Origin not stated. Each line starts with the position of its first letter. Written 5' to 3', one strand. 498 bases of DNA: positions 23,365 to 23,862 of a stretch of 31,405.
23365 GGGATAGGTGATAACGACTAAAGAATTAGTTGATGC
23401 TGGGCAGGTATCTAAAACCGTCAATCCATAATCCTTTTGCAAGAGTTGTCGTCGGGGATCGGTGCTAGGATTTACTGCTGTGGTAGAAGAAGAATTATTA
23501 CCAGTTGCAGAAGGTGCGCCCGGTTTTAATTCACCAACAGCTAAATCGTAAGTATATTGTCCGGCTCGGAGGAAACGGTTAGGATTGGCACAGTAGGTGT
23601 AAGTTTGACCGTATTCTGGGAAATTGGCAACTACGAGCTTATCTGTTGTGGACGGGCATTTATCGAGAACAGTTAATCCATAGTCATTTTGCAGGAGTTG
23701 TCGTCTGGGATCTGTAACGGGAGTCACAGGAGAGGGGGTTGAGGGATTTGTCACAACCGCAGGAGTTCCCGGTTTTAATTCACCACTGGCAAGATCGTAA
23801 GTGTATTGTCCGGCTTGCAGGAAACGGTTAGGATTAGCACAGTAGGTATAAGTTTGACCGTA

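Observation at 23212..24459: Secreted protein with a PPC-like domain and three recently duplicated 85-aa Cys-containing repeats of unknown family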

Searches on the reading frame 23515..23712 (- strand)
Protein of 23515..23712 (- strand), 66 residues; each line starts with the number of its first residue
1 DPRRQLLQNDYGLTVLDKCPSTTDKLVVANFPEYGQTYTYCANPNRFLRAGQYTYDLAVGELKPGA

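Call 17: search_solved_structures(query=A1, max_evalue=10)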
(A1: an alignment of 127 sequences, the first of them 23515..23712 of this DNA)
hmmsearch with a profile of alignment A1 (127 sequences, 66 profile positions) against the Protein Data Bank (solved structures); distinct sequences matched with E-value up to 10: 7.
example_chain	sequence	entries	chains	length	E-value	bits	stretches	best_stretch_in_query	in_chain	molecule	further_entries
5vob_D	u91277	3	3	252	0.53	13.1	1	27-48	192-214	Envelope glycoprotein UL130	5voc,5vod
7nb0_A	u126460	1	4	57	0.55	13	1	2-45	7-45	Developmental protein SEPALLATA 3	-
7t4q_D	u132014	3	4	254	0.57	12.9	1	27-48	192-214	Envelope glycoprotein UL130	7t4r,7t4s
7kbb_D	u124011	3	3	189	0.58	12.9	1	27-46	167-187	Envelope glycoprotein UL130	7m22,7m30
8tea_D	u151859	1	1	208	0.7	12.7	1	27-46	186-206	Envelope glycoprotein UL130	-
44ab_D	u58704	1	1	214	0.8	12.5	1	27-46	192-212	UL130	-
8p89_C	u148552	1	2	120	3.2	10.6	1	32-55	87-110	Nanobody B5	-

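Call 23: predict_structure(alignment_id=A1)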
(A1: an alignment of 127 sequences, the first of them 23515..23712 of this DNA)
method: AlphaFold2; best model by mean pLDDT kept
length: 66 residues; sequences in the alignment: 127
mean_pLDDT: 89.6   pTM: 0.72
mean pLDDT of the five models: 89.6, 88.9, 87.8, 87.5, 87.2
residues with pLDDT >= 90: 38; 70-90: 27; 50-70: 1; < 50: 0
segments of 3 or more residues with pLDDT < 50: none
pLDDT, mean of each block of 10 residues (from residue 1): 89 91 91 88 93 90 81
secondary structure, 60 per line:
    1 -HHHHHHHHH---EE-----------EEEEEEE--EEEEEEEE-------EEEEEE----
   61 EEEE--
elements in order: H2-10 E27-33 E36-43 E51-56 E61-64
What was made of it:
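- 23515..23712 (-): Module 2, aa 250-315. It is 85.9% identical in nt and 88% in aa to module 1. A central stretch of about 80 nt is about 96% identical. The model of this module has pLDDT 89.6 (call 23).
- Module structure: the model has pLDDT 89.6 and pTM 0.72 (call 23).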

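Call 25: search_protein_representatives(alignment_id=A1)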
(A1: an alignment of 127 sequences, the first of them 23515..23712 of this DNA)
Query: 127 sequences, 66 profile positions. Proteins with E-value up to 0.001 (for the whole library): 33; up to 1e-10: 14; up to 1e-30: 5. The best 33 are listed.
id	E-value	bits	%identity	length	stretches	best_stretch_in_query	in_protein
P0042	4.5e-98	336.9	-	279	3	1-65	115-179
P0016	2.0e-92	318.7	-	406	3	1-65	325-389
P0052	2.3e-57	206.5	-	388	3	1-65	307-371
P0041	2.0e-55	200.2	-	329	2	1-65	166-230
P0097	1.1e-49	181.8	-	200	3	1-65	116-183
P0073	1.4e-30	120.6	-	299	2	1-65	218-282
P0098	3.8e-27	109.7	-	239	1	2-65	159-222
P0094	1.0e-25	105.1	-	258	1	1-65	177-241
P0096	8.7e-24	98.9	-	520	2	1-63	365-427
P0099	3.1e-23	97.1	-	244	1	1-66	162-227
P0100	1.6e-19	85.3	-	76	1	6-65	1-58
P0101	2.0e-15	72.1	-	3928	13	19-63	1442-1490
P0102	1.5e-12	62.9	-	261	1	3-65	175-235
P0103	6.2e-12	60.9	-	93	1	4-65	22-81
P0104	1.8e-10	56.2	-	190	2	26-65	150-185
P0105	1.2e-06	44.0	-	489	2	26-65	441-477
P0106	1.2e-06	43.9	-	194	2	37-64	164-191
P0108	1.6e-06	43.6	-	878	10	23-58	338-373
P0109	3.3e-06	42.6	-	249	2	33-62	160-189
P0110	3.7e-06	42.4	-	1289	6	10-54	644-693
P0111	5.9e-06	41.8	-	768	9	10-37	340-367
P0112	6.2e-06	41.7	-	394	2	37-65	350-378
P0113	9.1e-06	41.2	-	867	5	34-61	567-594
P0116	2.9e-05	39.6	-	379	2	37-65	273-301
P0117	3.5e-05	39.3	-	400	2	7-54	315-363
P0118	2.4e-04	36.6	-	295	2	37-65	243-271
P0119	3.6e-04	36.1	-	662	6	45-64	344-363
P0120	7.2e-04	35.1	-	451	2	36-63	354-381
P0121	7.7e-04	35.0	-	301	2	24-62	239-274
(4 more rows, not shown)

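Call 26: search_protein_families(library=pfam, proteins=[P0101, P0108, P0110, P0111, P0113, P0119, P0105], max_evalue=0.01)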
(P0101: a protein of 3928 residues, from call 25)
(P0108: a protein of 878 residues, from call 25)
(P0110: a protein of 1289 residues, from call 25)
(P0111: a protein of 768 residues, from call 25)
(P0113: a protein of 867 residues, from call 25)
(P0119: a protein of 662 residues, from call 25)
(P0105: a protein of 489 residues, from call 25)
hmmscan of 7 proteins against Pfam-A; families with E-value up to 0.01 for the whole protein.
P0101 (3928 aa): 2 families
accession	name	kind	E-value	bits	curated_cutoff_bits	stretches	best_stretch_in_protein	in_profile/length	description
PF00932.25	LTD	-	9.5e-15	55.4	34.3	1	1008-1117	2-108/109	Lamin Tail Domain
PF18962.6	Por_Secre_tail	-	1.1e-10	42.1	27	1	3847-3926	1-75/75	Secretion system C-terminal sorting domain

P0108 (878 aa): 8 families
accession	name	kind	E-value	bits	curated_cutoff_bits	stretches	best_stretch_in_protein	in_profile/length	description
PF01667.23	Ribosomal_S27e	-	2.3e-13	50.1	24.5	0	813-844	18-47/55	Ribosomal protein S27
PF03106.21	WRKY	-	2e-12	47.6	21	0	789-808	23-42/59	WRKY DNA -binding domain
PF21963.2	TcdA1_RBD_2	-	7.4e-12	45.8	27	0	781-828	34-79/86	TcdA1, receptor binding domain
PF13573.12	SprB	-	1.7e-11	44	28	0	396-425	1-30/37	SprB repeat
PF07680.16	DoxA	-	2.1e-11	44.4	27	0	411-451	89-129/131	TQO small subunit DoxA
PF17963.7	Big_9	-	2.9e-09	38.1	23.6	0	267-317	44-89/89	Bacterial Ig domain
PF16625.10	ISET-FN3_linker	-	9.1e-05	23.4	25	0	186-202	46-62/65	Unstructured linking region I-set and fnIII on Brother of CDO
PF02838.20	Glyco_hydro_20b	-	0.00031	21.9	26.1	0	446-529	16-92/124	Glycosyl hydrolase family 20, domain 2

P0110 (1289 aa): 5 families
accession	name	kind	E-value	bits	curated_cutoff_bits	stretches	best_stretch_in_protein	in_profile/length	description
PF18962.6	Por_Secre_tail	-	6.5e-14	52.4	27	1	1214-1285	1-72/75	Secretion system C-terminal sorting domain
PF19081.6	Ig_7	-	1.1e-10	42.1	27.3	2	120-191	1-83/84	Ig-like domain CHU_C associated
PF24312.1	Ig-like_POM152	-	1.5e-06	28.9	27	0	884-956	14-87/89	Nucleoporin POM152, Ig-like domain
PF20968.2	MASE8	-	0.00044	20.9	26.2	0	196-228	100-132/154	MASE8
PF23989.1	PilB3_C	-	0.0066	17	27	0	356-382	36-62/83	PilB3-like, C-terminal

P0111 (768 aa): 5 families
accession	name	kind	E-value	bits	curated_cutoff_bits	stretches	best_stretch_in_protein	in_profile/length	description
PF00801.26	PKD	-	3.5e-09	37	23.5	0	579-640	7-76/80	PKD domain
PF02369.22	Big_1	-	5.1e-05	23.7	34.9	0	230-283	34-87/93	Bacterial Ig-like domain (group 1)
PF07679.22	I-set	-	5.6e-05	23.6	23.7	0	119-144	62-87/90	Immunoglobulin I-set domain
PF00094.30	VWD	-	0.00013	22.8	22.9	0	332-421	58-140/156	von Willebrand factor type D domain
PF24068.1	TPD1_C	-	0.0036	17.7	27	0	618-642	15-40/98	Tapetum determinant 1, C-terminal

P0113 (867 aa): 5 families
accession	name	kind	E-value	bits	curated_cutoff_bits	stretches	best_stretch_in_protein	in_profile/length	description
PF04151.21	PPC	-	8.8e-20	71.8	25.9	1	523-591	2-69/70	Bacterial pre-peptidase C-terminal domain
PF14734.12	DUF4469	-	1.7e-08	34.7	22.6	0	538-593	31-86/101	Domain of unknown function (DUF4469) with IG-like fold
PF22352.2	K319L-like_PKD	-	7.2e-06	26.4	27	0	182-247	7-71/84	K319L-like, PKD domain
PF18911.6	PKD_4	-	0.00075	19.9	27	0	299-362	15-70/85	PKD domain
PF02608.20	Bmp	-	0.008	15.6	24.1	0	558-607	182-231/301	ABC transporter substrate-binding protein PnrA-like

P0119 (662 aa): 4 families
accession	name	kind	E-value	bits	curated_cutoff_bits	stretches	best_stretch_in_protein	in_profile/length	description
PF19127.6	Choline_bind_3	-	6.9e-10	39.2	27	2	162-185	1-24/47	Choline-binding repeat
PF01473.26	Choline_bind_1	-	0.0032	18.2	20.5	1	164-181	2-19/19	Putative cell wall binding repeat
PF14262.12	Cthe_2159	-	0.0038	17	25.8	0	525-564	152-191/262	Carbohydrate-binding domain-containing protein Cthe_2159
PF21258.2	Glyco_hydro_120_ins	-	0.0067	17.3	27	0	529-560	36-67/121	Glycoside hydrolase 120, insertion domain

P0105 (489 aa): 0 families

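Call 54: fold_search(model_id=the predicted structure, library=pdb)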
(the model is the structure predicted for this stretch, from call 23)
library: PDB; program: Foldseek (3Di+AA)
matches with E <= 10: 257; with E <= 0.001: 0
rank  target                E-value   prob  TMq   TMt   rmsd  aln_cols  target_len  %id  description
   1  9v1i_lY               1.8e+00  0.09  0.28  0.19   4.8        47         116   11  Cryo- EM structure of ribosomal large subunit (LSU) from Entamoeba histolytica at 2.8 angstrom resolution (released 2025-10-08)
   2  8ia9_A                1.9e+00  0.09  0.30  0.07   8.7        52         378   13  SpnK Methyltransferase from the Spinosyn Biosynthetic Pathway in Complex with Mg (released 2023-09-27)
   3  7jil_V                1.9e+00  0.05  0.27  0.17   8.8        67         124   10  70S ribosome Flavobacterium johnsoniae (released 2020-12-02)
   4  2j42                  2.0e+00  0.08  0.27  0.04   4.9        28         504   14  low quality crystal structure of the transport component C2-II of the C2-toxin from Clostridium botulinum (released 2006-10-11)
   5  4zoh_C                2.0e+00  0.08  0.24  0.11   6.5        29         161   21  Crystal structure of glyceraldehyde oxidoreductase (released 2016-02-03)
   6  4uj8_C                2.0e+00  0.04  0.22  0.08   9.2        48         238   17  Structure of surface layer protein SbsC, domains 6-7 (released 2016-04-27)
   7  4bfr_A                2.0e+00  0.03  0.21  0.03   9.5        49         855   12  Discovery and Optimization of Pyrimidone Indoline Amide PI3Kbeta Inhibitors for the Treatment of Phosphatase and TENsi (released 2014-01-15)
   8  4uj7                  2.5e+00  0.03  0.23  0.09   9.1        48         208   17  Structure of the S-layer protein SbsC, domains 5-6 (released 2016-04-27)
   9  7jms_A                2.6e+00  0.11  0.34  0.16   6.3        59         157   10  Structure of the Hazara virus OTU bound to ubiquitin (released 2020-10-21)
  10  2pph_MODEL_1_A        2.6e+00  0.06  0.24  0.19   3.0        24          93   17  solution structure of human MEKK3 PB1 domain (released 2007-05-22)
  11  6z1w                  2.6e+00  0.06  0.26  0.17   7.7        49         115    6  Crystal structure of human steroid carrier protein SL (SCP-2L) mutant A100C (released 2021-03-03)
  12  4uj8_D                2.6e+00  0.03  0.22  0.08   9.3        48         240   17  Structure of surface layer protein SbsC, domains 6-7 (released 2016-04-27)
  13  6okr_A                3.0e+00  0.06  0.29  0.06  10.8        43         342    5  CDTb Pre-Insertion form Modeled from Cryo-EM Map Reconstructed using C7 Symmetry (released 2019-10-30)
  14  7mbm_C                3.0e+00  0.02  0.26  0.12  13.6        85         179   14  Cryo-EM structure of MLL1-NCP (H3K4M) complex, mode01 (released 2021-12-29)
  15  3phw_E                3.2e+00  0.06  0.32  0.16   6.9        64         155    6  OTU Domain of Crimean Congo Hemorrhagic Fever Virus in complex with Ubiquitin (released 2011-02-02)
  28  9mdi_B                3.7e+00  0.09  0.30  0.04   1.6        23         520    4  Clostridioides difficile Transferase B Component Dimer (released 2025-07-16)
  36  9jsm_F                3.9e+00  0.08  0.29  0.04   5.4        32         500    9  Clostridium perfringens iota toxin pore Ib in prepore VI state (released 2025-05-14)
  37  9jsh_E                3.9e+00  0.08  0.29  0.04   5.5        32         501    9  Clostridium perfringens iota toxin pore Ib in prepore III state (released 2025-05-14)
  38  9i05_Ar               4.2e+00  0.08  0.33  0.11   3.1        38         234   10  Cryo-EM structure of the large subunit of the mitochondrial ribosome from Toxoplasma gondii (released 2025-06-11)
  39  9jsm_G                4.2e+00  0.08  0.30  0.05   2.0        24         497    8  Clostridium perfringens iota toxin pore Ib in prepore VI state (released 2025-05-14)
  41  9jsh_B                4.2e+00  0.06  0.29  0.06   6.6        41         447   12  Clostridium perfringens iota toxin pore Ib in prepore III state (released 2025-05-14)
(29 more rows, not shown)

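Call 57: search_protein_families(library=pfam, proteins=[P0104, P0106, P0109, P0112, P0116, P0117, P0118, P0120, P0121, P0102], max_evalue=0.1)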
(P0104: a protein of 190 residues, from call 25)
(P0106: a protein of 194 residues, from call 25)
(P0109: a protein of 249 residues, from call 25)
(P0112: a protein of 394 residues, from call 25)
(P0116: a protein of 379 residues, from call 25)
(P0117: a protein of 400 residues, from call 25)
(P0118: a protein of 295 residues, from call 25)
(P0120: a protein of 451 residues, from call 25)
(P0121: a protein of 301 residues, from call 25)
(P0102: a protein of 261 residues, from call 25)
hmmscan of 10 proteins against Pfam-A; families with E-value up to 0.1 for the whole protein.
P0104 (190 aa): 1 family
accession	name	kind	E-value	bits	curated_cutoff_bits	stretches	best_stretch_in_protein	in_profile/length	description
PF00048.25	IL8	-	0.0067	17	21.3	0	144-166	29-50/60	Small cytokines (intecrine/chemokine), interleukin-8 like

P0106 (194 aa): 0 families

P0109 (249 aa): 0 families

P0112 (394 aa): 0 families

P0116 (379 aa): 0 families

P0117 (400 aa): 0 families

P0118 (295 aa): 0 families

P0120 (451 aa): 3 families
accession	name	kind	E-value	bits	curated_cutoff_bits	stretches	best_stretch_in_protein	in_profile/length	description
PF24836.1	NQRA_2nd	-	0.0045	17.6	25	0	341-390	30-79/145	NqrA second alpha/beta domain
PF02321.23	OEP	-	0.02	15.1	22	1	248-317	111-180/187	Outer membrane efflux protein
PF10171.14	Tim29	-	0.049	13.6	25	0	211-274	76-139/169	Translocase of the Inner Mitochondrial membrane 29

P0121 (301 aa): 0 families

P0102 (261 aa): 1 family
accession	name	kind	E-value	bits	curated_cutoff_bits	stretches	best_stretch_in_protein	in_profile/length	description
PF07495.19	Y_Y_Y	-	0.024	15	26.6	0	101-135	16-51/65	Y_Y_Y domain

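Call 58: search_protein_families(library=ncbifam, proteins=[P0104, P0106, P0109, P0112, P0116, P0117, P0118, P0120, P0121, P0105], max_evalue=0.1)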
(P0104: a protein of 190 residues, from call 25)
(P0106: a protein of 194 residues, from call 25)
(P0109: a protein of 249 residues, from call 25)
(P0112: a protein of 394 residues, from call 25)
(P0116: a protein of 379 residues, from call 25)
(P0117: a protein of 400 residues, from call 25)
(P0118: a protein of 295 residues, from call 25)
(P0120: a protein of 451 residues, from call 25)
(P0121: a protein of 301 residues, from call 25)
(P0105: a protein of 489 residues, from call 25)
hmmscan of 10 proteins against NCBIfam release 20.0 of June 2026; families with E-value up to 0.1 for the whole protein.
P0104 (190 aa): 2 families
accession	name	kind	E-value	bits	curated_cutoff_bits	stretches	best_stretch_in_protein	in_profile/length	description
NF047789.1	AgBindSilE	equivalog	0.006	16.9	200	0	5-38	1-33/143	silver-binding protein SilE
NF053514.2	JUQZ_fam_ocin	equivalog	0.066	13.5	40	0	1-62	1-47/107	BLB8/JUQZ-1 family protein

P0106 (194 aa): 0 families

P0109 (249 aa): 0 families

P0112 (394 aa): 2 families
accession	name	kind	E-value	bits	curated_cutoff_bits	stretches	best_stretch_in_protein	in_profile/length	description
NF033778.1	trans_TimA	equivalog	0.041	13.4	200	1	122-168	102-148/198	TIM44-related membrane protein TimA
NF006256.0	PRK08404.1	equivalog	0.056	13.6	107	1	99-170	25-94/103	V-type ATP synthase subunit H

P0116 (379 aa): 0 families

P0117 (400 aa): 0 families

P0118 (295 aa): 0 families

P0120 (451 aa): 2 families
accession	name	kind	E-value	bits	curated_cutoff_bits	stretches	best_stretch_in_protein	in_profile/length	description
NF006999.0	PRK09462.1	equivalog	0.0014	18.3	146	1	256-310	2-55/148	ferric iron uptake transcriptional regulator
TIGR03605.1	antibiot_sagB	domain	0.0066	16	78.4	0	365-397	52-82/173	SagB family peptide dehydrogenase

P0121 (301 aa): 0 families

P0105 (489 aa): 1 family
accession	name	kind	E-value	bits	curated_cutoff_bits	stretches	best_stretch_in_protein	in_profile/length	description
NF000278.1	SMR_qac_G2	exception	0.065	13.6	220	0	19-66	51-98/110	quaternary ammonium compound efflux SMR transporter QacG2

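Call 63: find_homologous_proteins(query=P0105, max_evalue=0.001)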
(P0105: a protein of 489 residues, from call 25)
Query P0105 (489 aa): 7 proteins with E <= 0.001 among 8000 candidates.
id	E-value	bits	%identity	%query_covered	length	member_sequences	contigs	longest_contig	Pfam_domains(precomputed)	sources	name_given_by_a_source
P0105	0.0e+0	1066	100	100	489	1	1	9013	-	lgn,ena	-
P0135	3.1e-263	892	84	100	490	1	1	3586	-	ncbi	ncbi:MAG TPA: hypothetical protein V6C58_05680 [Allocoleopsis sp.]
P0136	9.1e-102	359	52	80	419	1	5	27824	-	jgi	jgi:hypothetical protein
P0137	1.5e-97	346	51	78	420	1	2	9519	-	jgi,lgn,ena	-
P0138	5.2e-72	261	42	70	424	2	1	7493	-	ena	-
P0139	3.2e-66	242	41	70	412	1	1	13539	-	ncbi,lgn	-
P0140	9.9e-36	142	54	30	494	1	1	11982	PF14218.12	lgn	-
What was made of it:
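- Tried and rejected: The search with the coiled-coil protein P0105 found only 6 relatives (call 63).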
